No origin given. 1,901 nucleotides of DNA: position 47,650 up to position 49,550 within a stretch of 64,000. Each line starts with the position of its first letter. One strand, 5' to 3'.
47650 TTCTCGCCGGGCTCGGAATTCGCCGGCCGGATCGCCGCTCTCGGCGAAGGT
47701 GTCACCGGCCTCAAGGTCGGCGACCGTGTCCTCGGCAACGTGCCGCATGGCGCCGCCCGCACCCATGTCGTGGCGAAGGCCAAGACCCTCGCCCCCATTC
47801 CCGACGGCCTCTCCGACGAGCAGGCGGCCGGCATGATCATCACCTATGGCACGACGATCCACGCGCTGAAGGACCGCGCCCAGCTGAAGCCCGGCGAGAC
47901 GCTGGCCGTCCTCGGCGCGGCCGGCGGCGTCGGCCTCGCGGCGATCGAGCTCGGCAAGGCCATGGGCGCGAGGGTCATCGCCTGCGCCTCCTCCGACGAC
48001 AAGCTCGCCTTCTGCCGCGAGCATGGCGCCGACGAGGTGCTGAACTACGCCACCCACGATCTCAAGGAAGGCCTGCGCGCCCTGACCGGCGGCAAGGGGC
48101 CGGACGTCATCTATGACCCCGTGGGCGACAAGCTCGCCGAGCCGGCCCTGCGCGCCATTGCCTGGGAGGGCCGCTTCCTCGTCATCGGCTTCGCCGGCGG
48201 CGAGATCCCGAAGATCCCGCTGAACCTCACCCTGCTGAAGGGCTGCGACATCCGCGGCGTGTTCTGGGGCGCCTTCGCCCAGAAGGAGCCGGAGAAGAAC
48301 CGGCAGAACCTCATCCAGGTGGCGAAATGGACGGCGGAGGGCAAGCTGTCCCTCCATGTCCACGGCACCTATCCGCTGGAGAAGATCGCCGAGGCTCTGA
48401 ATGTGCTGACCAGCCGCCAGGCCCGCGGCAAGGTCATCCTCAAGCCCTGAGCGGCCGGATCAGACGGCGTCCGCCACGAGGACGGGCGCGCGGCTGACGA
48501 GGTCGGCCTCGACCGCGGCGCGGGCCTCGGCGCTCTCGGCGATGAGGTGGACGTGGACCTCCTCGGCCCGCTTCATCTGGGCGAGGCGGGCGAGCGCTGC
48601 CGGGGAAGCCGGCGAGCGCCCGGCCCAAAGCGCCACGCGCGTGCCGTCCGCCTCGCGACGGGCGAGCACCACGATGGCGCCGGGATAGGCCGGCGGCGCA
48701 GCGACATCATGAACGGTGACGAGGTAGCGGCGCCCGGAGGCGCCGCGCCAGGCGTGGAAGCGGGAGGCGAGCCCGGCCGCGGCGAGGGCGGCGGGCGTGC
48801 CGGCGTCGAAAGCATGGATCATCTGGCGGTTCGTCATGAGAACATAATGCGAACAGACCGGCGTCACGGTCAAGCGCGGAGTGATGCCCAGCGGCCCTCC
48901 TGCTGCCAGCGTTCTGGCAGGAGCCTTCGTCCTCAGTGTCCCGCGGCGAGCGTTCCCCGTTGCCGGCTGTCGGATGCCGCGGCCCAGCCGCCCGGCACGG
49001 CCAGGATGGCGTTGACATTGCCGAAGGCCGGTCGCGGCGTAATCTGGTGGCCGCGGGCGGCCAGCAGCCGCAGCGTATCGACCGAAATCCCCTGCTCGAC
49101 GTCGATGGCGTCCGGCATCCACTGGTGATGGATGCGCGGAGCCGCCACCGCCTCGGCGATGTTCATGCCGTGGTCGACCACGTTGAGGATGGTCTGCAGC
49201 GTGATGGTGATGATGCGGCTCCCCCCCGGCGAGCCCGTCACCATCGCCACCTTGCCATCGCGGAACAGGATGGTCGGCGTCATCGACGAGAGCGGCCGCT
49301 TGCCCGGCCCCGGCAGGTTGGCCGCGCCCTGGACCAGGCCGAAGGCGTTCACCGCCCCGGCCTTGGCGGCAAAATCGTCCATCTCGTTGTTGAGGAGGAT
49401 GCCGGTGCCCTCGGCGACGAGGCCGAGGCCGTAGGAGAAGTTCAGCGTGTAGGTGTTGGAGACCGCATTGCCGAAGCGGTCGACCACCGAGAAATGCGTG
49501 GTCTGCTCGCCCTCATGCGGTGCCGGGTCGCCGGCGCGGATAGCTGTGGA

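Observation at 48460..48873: LexA-boxed, leaderless, uncharacterised gene with a degenerate GIY-YIG-like core: candidate new SOS effector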

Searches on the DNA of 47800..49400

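Call 88: search_rna_families(source=window, start=47800, end=49400, threshold=evalue, max_evalue=1)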
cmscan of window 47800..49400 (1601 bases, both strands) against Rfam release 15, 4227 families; matches with E-value up to 1: 2.
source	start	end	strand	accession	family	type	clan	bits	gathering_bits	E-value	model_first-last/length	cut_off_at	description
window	48131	48196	+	RF02136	HTT-AS1_3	Gene; lncRNA;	-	23.5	70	0.072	1-60/60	no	HTT antisense RNA 1 conserved region 3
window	48402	48466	-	RF04123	mir-3127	Gene; miRNA;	-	22.5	82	0.71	1-87/87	no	mir-3127 microRNA precursor family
